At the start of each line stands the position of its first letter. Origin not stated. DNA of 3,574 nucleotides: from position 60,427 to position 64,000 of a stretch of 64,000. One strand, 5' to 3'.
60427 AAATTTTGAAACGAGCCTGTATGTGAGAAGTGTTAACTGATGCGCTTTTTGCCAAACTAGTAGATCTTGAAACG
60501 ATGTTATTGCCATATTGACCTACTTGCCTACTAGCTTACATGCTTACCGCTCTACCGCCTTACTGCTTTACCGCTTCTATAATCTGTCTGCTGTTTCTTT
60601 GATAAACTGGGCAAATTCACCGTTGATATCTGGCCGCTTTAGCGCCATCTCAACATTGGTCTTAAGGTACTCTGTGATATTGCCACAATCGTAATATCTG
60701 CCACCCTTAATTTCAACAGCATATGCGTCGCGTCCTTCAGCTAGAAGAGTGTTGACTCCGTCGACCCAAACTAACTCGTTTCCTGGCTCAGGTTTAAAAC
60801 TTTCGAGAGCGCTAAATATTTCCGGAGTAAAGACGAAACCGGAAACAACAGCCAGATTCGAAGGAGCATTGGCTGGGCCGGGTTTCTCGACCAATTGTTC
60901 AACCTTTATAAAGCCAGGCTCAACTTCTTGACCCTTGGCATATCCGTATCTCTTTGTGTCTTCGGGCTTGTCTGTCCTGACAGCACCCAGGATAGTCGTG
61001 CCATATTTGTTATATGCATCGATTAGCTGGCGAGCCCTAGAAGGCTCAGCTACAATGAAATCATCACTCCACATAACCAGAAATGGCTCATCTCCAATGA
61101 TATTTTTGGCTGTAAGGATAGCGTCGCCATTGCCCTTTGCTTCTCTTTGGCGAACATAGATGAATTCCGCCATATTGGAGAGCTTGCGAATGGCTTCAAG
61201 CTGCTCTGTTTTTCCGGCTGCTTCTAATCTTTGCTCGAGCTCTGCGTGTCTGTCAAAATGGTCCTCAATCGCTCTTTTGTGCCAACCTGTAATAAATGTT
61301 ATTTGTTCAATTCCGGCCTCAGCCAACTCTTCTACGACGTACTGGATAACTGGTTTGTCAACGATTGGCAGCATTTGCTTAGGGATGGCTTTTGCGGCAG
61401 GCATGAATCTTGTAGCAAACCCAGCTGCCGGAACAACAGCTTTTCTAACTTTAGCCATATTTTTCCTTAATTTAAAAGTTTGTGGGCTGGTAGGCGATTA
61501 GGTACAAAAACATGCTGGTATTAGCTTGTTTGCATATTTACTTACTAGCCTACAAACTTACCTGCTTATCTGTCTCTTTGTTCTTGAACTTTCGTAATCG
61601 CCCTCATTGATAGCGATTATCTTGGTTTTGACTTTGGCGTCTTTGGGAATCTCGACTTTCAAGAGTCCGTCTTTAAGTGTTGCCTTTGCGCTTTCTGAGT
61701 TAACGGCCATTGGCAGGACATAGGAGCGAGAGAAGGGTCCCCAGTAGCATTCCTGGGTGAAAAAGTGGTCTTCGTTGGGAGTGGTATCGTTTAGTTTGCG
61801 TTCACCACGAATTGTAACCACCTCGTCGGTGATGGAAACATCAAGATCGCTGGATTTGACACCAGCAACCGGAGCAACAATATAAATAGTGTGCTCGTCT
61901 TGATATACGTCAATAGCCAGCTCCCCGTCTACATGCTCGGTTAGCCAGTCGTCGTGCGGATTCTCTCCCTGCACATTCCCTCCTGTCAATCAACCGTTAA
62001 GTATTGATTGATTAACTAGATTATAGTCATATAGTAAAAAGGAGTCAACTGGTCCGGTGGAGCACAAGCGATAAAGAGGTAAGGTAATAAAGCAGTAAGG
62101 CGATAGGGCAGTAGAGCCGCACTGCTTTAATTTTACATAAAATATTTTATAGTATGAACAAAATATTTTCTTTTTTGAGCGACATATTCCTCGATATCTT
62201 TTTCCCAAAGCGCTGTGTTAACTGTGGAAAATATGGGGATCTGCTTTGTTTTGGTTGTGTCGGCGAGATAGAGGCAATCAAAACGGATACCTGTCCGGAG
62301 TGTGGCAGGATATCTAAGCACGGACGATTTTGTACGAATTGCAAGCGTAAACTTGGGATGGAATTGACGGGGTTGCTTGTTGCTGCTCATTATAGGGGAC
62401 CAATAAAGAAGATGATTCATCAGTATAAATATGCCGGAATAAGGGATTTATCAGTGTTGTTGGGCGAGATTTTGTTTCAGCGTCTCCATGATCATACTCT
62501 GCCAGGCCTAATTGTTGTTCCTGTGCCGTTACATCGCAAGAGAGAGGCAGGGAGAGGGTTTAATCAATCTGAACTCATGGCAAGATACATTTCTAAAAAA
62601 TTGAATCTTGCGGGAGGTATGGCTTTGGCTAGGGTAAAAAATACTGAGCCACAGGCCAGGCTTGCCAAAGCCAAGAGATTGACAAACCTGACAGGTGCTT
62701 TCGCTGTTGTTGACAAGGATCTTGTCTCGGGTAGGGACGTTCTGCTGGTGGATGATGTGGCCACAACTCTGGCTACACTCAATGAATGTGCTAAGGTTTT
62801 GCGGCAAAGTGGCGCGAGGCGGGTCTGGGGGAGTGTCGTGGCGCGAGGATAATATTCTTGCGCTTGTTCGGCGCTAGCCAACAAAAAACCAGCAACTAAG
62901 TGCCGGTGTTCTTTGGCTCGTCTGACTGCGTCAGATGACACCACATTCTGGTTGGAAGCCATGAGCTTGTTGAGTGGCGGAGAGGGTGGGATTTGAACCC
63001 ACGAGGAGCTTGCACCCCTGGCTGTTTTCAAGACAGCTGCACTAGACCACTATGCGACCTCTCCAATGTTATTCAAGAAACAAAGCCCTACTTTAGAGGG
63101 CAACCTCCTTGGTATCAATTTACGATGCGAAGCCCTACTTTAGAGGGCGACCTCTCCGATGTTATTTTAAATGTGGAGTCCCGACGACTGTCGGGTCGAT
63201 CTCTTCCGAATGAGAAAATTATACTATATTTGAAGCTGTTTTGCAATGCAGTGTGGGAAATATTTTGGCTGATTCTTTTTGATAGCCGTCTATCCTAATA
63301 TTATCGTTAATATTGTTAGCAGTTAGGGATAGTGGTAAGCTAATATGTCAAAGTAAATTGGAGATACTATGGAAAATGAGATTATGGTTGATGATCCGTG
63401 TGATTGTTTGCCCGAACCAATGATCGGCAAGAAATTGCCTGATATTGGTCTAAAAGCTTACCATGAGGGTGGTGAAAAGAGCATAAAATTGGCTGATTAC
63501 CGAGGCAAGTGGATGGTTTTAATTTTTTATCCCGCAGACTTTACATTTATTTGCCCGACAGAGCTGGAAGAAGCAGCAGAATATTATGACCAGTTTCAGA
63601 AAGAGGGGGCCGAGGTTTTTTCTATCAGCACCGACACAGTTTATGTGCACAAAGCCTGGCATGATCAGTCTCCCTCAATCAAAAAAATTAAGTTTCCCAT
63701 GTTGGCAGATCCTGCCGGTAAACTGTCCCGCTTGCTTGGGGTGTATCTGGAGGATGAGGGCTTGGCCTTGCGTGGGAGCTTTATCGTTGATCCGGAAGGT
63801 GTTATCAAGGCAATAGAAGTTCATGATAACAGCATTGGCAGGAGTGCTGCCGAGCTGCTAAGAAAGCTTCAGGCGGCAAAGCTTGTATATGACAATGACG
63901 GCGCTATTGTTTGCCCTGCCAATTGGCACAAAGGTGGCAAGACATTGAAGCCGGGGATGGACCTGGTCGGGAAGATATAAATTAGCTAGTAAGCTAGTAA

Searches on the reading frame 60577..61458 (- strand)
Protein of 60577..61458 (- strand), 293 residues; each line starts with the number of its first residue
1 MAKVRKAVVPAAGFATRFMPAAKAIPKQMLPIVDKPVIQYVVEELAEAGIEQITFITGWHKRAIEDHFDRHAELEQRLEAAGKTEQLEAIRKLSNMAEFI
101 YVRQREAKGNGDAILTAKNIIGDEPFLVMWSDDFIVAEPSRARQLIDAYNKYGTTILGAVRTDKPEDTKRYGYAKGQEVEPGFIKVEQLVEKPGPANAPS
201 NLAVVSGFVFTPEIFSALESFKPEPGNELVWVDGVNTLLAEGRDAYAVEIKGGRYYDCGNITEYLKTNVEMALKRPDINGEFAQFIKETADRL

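Call 8: search_protein_families(library=pfam, proteins=[window:60577-61458:-], max_evalue=0.001)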
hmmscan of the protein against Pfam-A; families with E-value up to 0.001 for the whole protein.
window:60577-61458:- (293 aa): 2 families
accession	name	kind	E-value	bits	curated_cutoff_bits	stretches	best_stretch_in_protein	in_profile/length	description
PF00483.29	NTP_transferase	-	7e-32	111.4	21.2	1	6-270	1-241/245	Nucleotidyl transferase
PF12804.13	NTP_transf_3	-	1.7e-07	32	27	1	7-165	1-127/160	MobA-like NTP transferase domain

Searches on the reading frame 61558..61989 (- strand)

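Call 8: search_protein_families(library=pfam, proteins=[window:61558-61989:-], max_evalue=0.001)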
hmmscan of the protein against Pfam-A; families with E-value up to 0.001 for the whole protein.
window:61558-61989:- (143 aa): 1 family
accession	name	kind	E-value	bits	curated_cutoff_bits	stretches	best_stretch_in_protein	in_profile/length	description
PF00011.27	HSP20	-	3.7e-19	69.1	20.8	1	28-127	2-101/102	Hsp20/alpha crystallin family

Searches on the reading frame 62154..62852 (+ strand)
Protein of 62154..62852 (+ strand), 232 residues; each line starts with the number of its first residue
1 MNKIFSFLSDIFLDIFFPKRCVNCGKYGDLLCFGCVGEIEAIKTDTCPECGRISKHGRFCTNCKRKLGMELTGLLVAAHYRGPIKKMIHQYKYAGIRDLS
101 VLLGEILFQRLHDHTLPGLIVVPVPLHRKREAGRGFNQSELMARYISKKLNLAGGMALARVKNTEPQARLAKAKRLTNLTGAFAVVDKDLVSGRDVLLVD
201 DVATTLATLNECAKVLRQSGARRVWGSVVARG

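Call 95: search_protein_families(library=pfam, proteins=[window:62154-62852:+], max_evalue=0.001)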
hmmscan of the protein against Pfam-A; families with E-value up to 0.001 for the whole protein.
window:62154-62852:+ (232 aa): 2 families
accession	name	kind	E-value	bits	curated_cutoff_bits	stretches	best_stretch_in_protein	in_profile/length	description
PF18912.6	DZR_2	-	3.3e-10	40.1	27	1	12-64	1-56/56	Double zinc ribbon domain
PF00156.33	Pribosyltran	-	0.00016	21.5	26.3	1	142-224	43-118/158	Phosphoribosyl transferase domain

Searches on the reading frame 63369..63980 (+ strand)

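Call 8: search_protein_families(library=pfam, proteins=[window:63369-63980:+], max_evalue=0.001)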
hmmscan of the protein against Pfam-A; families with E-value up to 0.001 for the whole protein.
window:63369-63980:+ (203 aa): 3 families
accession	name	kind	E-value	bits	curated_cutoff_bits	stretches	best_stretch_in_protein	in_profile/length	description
PF00578.27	AhpC-TSA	-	7.5e-39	132.9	26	1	19-148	1-123/124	AhpC/TSA family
PF08534.16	Redoxin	-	2.2e-18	66.9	26.6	1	20-157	3-139/148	Redoxin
PF02630.20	SCO1-SenC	-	0.00036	20.9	22.8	1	37-84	12-59/134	SCO1/SenC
